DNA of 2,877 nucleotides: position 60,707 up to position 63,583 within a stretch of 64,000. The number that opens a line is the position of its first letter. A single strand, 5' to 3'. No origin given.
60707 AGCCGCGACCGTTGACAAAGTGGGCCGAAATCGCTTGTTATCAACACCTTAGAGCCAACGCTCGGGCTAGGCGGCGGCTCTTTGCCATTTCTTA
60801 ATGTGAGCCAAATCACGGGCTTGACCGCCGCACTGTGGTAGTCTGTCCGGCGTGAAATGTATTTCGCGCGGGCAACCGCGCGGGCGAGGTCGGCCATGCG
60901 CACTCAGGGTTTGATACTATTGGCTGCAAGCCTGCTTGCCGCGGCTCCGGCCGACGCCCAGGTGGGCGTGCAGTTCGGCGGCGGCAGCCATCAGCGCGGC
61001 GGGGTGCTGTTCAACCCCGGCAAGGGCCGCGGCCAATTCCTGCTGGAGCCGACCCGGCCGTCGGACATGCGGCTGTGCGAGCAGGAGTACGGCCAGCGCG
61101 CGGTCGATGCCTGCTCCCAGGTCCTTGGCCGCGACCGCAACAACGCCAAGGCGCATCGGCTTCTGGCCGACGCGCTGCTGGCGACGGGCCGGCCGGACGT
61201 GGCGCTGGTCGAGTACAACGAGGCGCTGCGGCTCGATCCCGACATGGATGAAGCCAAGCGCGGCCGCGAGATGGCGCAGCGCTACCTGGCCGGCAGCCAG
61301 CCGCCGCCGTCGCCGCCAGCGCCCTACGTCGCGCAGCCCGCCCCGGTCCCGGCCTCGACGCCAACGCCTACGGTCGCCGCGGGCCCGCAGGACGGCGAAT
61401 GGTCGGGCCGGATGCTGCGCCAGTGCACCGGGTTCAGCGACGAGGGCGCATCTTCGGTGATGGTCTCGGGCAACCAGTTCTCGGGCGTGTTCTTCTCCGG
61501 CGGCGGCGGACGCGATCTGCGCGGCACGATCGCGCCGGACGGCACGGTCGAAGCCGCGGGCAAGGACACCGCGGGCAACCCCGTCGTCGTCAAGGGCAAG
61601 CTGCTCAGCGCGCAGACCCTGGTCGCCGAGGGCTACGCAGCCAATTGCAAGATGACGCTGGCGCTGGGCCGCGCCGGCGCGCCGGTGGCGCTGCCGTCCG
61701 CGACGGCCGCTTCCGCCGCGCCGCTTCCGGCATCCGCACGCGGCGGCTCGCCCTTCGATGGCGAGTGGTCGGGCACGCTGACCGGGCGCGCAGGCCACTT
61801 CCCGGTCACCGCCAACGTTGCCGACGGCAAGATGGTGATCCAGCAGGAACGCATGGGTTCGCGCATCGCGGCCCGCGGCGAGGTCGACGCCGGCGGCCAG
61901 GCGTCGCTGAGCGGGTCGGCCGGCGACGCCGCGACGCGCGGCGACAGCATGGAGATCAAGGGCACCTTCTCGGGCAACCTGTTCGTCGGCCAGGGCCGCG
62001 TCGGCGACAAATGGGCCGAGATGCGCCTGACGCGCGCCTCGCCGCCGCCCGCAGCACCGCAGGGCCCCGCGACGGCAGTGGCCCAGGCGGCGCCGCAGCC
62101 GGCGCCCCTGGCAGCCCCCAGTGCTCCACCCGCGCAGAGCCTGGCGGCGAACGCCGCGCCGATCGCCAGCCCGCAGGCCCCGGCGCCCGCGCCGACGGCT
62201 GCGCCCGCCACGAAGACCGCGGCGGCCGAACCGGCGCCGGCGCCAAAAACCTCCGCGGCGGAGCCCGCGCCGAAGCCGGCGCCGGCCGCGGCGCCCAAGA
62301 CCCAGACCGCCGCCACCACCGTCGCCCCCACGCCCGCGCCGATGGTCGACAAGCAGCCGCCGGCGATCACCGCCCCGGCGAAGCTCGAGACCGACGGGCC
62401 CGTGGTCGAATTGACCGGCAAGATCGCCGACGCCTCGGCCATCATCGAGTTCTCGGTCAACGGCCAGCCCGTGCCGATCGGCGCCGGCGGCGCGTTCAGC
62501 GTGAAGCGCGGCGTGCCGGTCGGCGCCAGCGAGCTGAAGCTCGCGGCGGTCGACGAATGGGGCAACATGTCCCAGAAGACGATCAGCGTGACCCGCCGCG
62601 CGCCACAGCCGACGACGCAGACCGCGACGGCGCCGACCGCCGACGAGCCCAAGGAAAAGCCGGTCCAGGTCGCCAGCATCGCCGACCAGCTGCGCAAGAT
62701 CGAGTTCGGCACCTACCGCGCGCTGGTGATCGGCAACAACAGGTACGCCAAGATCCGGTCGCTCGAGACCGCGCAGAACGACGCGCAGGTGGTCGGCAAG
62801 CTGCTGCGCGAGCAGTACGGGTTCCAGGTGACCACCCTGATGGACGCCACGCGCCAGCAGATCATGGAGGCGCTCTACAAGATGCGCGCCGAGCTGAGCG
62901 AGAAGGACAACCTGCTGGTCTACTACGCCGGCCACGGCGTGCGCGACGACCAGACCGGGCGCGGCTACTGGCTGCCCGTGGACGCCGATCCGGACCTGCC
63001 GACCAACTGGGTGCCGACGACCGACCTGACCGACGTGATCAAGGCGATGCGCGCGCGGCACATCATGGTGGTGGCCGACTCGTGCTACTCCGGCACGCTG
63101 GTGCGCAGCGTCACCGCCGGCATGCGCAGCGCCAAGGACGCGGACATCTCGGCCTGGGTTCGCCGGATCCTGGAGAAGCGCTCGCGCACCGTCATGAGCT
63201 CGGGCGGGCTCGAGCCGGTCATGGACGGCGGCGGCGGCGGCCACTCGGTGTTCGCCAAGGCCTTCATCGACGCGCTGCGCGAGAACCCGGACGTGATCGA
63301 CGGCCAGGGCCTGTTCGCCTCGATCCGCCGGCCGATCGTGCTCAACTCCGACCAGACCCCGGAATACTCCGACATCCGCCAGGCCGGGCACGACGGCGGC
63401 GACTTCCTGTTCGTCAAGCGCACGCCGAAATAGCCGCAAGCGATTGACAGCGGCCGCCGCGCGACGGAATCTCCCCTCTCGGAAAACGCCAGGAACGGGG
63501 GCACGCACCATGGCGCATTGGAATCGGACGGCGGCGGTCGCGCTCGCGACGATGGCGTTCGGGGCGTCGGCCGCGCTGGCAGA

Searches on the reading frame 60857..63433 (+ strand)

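Call 65: search_protein_families(library=pfam, proteins=[window:60857-63433:+], max_evalue=0.0001)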
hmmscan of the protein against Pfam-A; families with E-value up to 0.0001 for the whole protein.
window:60857-63433:+ (858 aa): 6 families
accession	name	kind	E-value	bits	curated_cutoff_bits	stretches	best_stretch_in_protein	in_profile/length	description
PF00656.27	Peptidase_C14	-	5.8e-23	82.2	21.4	1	621-837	3-223/233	Caspase domain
PF09136.16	Glucodextran_B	-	1.3e-08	35.1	27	1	504-580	5-81/83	Glucodextranase, domain B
PF13424.12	TPR_12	-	2.8e-06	27.8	30.1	1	77-127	24-75/77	Tetratricopeptide repeat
PF14559.12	TPR_19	-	4.8e-06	27.3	25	1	80-129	8-57/68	Tetratricopeptide repeat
PF07719.23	TPR_2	-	1.8e-05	25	27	1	97-129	1-33/34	Tetratricopeptide repeat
PF13432.12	TPR_16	-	3.9e-05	24.4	32.7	1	81-129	15-63/65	Tetratricopeptide repeat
